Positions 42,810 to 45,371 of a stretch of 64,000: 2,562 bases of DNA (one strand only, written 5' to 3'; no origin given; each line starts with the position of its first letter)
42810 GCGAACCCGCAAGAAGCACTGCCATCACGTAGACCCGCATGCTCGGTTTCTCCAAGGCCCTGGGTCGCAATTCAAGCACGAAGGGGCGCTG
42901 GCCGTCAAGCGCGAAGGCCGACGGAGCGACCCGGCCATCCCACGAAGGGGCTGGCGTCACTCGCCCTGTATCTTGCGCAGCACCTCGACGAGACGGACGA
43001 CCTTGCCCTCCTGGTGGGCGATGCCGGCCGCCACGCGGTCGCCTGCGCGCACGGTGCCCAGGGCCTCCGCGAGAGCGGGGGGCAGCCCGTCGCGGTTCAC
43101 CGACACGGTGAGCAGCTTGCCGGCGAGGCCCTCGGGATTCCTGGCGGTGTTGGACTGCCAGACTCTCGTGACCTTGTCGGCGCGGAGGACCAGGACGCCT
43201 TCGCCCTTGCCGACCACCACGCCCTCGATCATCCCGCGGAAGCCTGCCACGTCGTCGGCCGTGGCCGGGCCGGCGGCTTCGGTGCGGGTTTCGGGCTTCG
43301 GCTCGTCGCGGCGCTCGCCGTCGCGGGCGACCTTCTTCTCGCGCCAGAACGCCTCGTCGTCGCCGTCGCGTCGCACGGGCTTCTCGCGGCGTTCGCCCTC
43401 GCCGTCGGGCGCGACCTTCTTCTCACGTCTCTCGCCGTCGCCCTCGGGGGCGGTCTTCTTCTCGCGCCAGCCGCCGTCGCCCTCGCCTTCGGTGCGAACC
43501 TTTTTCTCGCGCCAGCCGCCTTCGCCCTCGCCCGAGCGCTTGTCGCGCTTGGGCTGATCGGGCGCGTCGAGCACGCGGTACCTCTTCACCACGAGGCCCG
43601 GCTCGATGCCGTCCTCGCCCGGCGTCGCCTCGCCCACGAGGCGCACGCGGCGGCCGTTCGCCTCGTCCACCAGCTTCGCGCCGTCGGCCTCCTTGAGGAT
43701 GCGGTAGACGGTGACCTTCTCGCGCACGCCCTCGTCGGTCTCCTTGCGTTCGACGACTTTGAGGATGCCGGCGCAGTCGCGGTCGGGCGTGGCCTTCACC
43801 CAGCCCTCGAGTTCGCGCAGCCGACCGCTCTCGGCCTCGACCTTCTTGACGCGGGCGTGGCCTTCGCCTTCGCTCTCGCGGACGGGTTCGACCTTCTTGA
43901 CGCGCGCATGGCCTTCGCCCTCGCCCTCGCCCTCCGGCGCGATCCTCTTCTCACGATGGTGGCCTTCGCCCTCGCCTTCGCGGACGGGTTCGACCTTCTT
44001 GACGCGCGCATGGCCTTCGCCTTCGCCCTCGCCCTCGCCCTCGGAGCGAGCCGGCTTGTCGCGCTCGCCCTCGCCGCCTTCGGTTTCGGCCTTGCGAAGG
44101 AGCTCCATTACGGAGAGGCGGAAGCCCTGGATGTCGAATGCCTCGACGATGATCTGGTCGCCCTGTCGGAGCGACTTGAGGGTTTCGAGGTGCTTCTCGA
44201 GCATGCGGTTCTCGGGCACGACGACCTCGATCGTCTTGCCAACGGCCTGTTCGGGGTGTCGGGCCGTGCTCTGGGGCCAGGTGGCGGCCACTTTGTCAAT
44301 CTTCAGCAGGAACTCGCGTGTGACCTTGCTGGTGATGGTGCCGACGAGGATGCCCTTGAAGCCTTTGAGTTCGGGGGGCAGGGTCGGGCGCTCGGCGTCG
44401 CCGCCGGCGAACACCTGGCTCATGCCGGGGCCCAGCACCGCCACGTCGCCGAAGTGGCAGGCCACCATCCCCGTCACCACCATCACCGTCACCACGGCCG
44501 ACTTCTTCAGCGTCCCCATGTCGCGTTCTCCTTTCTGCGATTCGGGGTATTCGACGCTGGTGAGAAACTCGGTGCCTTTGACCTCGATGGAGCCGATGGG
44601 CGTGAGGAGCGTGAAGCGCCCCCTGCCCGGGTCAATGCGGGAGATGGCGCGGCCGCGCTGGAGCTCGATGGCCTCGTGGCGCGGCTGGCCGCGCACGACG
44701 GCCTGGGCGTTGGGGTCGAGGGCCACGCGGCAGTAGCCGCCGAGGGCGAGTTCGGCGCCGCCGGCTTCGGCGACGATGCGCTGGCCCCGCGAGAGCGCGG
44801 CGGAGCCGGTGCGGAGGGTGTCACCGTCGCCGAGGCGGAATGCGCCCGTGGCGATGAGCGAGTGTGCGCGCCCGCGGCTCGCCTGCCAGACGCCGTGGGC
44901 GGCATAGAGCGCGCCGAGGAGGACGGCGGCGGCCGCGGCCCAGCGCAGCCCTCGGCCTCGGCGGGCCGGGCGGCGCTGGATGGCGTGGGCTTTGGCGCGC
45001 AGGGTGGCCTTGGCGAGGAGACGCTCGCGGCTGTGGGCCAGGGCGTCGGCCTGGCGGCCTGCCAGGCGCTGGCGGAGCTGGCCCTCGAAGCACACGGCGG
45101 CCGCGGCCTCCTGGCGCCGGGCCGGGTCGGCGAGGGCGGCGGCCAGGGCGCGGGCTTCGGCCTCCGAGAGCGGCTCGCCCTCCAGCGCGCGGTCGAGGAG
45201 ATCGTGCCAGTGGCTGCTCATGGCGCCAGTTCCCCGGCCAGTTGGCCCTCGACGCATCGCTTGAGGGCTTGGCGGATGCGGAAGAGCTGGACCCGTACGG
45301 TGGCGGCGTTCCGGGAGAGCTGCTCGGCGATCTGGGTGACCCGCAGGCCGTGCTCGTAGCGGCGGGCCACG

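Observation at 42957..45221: Anti-sigma factor with an unusual 450-aa C-terminal extension: three repeated ~70-aa domains separated by EG-rich tandem repeats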

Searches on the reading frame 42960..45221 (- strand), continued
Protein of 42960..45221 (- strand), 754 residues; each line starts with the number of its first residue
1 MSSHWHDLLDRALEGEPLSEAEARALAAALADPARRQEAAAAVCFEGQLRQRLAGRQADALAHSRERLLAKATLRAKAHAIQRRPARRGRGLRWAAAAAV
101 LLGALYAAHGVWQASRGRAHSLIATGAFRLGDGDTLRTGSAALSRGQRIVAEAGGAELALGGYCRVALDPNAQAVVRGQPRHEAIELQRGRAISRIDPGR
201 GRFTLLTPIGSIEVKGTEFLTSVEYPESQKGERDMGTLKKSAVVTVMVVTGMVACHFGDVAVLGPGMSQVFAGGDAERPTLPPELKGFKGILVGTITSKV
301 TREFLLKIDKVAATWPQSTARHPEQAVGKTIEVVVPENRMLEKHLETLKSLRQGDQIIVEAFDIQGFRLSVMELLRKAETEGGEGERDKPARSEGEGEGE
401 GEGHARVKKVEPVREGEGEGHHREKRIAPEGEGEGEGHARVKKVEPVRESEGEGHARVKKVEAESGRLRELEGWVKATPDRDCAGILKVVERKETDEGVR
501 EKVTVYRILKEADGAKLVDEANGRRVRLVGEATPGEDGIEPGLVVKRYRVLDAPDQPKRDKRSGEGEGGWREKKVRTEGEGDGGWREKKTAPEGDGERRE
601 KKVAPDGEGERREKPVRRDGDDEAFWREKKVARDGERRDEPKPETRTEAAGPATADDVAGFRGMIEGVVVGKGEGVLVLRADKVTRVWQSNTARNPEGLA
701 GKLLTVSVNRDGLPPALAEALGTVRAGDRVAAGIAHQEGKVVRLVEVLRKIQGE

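Call 32: find_encoding_contigs(protein=window:42960-45221:-, flank=3000, max_places=5)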
Protein window:42960-45221:- (754 aa): 12 contigs read that carry it; 3 places shown.
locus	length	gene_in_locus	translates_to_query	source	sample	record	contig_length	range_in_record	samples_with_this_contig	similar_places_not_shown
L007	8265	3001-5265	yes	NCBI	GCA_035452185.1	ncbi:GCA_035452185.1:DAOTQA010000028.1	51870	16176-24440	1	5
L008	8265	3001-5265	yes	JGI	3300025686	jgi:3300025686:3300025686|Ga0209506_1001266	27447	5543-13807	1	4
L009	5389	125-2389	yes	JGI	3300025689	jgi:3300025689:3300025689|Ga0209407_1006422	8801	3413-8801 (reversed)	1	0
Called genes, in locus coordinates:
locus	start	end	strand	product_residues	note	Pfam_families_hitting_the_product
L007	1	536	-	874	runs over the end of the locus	PF13646:HEAT_2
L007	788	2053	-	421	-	PF01408:GFO_IDH_MocA, PF19051:GFO_IDH_MocA_C2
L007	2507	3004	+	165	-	PF04542:Sigma70_r2, PF08281:Sigma70_r4_2, PF04545:Sigma70_r4 (weak)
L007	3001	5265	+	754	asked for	PF04773:FecR (faint)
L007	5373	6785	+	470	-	PF07719:TPR_2 (faint), PF04205:FMN_bind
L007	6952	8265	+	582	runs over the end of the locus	PF13183:Fer4_8 (faint), PF12801:Fer4_5 (weak), PF00037:Fer4 (faint), PF12837:Fer4_6 (faint), PF12838:Fer4_7 (faint), PF13237:Fer4_10 (faint), PF14697:Fer4_21 (weak), PF13187:Fer4_9 (weak), +2 more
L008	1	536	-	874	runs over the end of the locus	PF13646:HEAT_2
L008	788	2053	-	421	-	PF01408:GFO_IDH_MocA, PF19051:GFO_IDH_MocA_C2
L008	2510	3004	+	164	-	PF04542:Sigma70_r2, PF08281:Sigma70_r4_2, PF04545:Sigma70_r4 (weak)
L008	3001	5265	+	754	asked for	PF04773:FecR (faint)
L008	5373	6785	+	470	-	PF07719:TPR_2 (faint), PF04205:FMN_bind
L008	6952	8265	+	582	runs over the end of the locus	PF13183:Fer4_8 (faint), PF12801:Fer4_5 (weak), PF00037:Fer4 (faint), PF12837:Fer4_6 (faint), PF12838:Fer4_7 (faint), PF13237:Fer4_10 (faint), PF14697:Fer4_21 (weak), PF13187:Fer4_9 (weak), +2 more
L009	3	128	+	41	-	?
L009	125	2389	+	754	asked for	PF04773:FecR (faint)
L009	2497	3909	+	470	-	PF07719:TPR_2 (faint), PF04205:FMN_bind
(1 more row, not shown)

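Call 59: find_related_loci(query=A1, collection=genome_contigs, flank=8000)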
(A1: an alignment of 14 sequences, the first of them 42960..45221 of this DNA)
Query A1 (754 aa) in genome_contigs; peptide patterns used: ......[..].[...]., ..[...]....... (x = any residue, [..] = any of these).
63 stretches matched a pattern; 8 encode a relative of the query (tblastn E <= 1e-3); 8 distinct loci.
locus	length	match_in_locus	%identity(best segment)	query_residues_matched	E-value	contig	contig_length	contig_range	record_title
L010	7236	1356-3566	60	5-754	0e+0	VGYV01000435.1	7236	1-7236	MAG: Planctomycetota bacterium isolate M_DeepCast_400m_m2_195 M_DeepCast_400m_m2_195_Ga0194112_10021727, whole genome sh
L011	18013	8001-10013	54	1-754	0e+0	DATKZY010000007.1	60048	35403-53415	MAG TPA_asm: Planctomycetota bacterium isolate SMAG_U14257 k141_646268, whole genome shotgun sequence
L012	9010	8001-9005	47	1-702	4e-68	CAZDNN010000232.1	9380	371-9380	MAG TPA_asm: uncultured Planctomycetota bacterium isolate binchicken_co19_649 genome assembly, contig: NODE_12666_length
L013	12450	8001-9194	37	1-752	2e-57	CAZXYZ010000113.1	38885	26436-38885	MAG TPA_asm: uncultured Pirellulaceae bacterium isolate binchicken_co16_356 genome assembly, contig: NODE_1735_length_38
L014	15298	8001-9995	40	1-754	6e-51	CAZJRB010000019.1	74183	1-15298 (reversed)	MAG TPA_asm: uncultured Planctomycetaceae bacterium isolate binchicken_co334_128 genome assembly, contig: NODE_479_lengt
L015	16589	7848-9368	46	1-754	7e-79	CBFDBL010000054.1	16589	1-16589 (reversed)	MAG TPA_asm: uncultured bacterium isolate SRR26215675_binner12_Refined_65 genome assembly, contig: ERZ25073486.1859, who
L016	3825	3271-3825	36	1-185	2e-14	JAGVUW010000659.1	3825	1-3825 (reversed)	MAG: Verrucomicrobia bacterium isolate WAS_Bin_35 WAS_Bin_35_scaffold_11494, whole genome shotgun sequence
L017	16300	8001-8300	37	112-219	3e-13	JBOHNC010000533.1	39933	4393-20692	MAG: Planctomycetota bacterium isolate TC-S_metabat2.bin.587 k127_5122660, whole genome shotgun sequence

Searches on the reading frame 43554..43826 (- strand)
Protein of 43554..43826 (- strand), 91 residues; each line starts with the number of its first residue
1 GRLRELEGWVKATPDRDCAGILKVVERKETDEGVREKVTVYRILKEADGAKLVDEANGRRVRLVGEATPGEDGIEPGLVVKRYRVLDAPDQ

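Call 41: search_solved_structures(query=A4, max_evalue=10)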
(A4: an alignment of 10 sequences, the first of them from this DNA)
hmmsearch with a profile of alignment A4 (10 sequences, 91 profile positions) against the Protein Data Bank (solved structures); distinct sequences matched with E-value up to 10: 4.
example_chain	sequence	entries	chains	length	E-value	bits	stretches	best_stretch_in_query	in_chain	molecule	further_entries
3nut_A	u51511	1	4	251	0.045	17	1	14-87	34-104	Precorrin-3 methylase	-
3ul5_A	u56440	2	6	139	0.15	15.3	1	47-86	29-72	Canecystatin-1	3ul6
6hrl_A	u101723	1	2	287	0.22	14.8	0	2-45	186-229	Kelch-like protein 17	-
5k1s_A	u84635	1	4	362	0.26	14.5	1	50-89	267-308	Oxidoreductase, zinc-binding dehydrogenase family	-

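Call 42: search_protein_families(library=pfam, alignment_id=A4, max_evalue=10)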
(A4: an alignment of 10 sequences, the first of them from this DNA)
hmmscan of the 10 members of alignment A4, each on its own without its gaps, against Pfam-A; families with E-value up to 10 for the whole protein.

A. member 1, seq(91 aa): 0 families

B. families by the number of members that match (of 10 scanned): 3 families
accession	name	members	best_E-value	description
PF07501.17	G5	1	0.079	G5 domain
PF01424.28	R3H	1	0.23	R3H domain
PF17714.6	DUF5559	1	0.34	Family of unknown function (DUF5559)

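Call 70: find_homologous_proteins(query=window:43554-43826:-, max_evalue=0.01)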
Query seq(91 aa): 7 candidates shared short words with the query, none scored E <= 0.01.
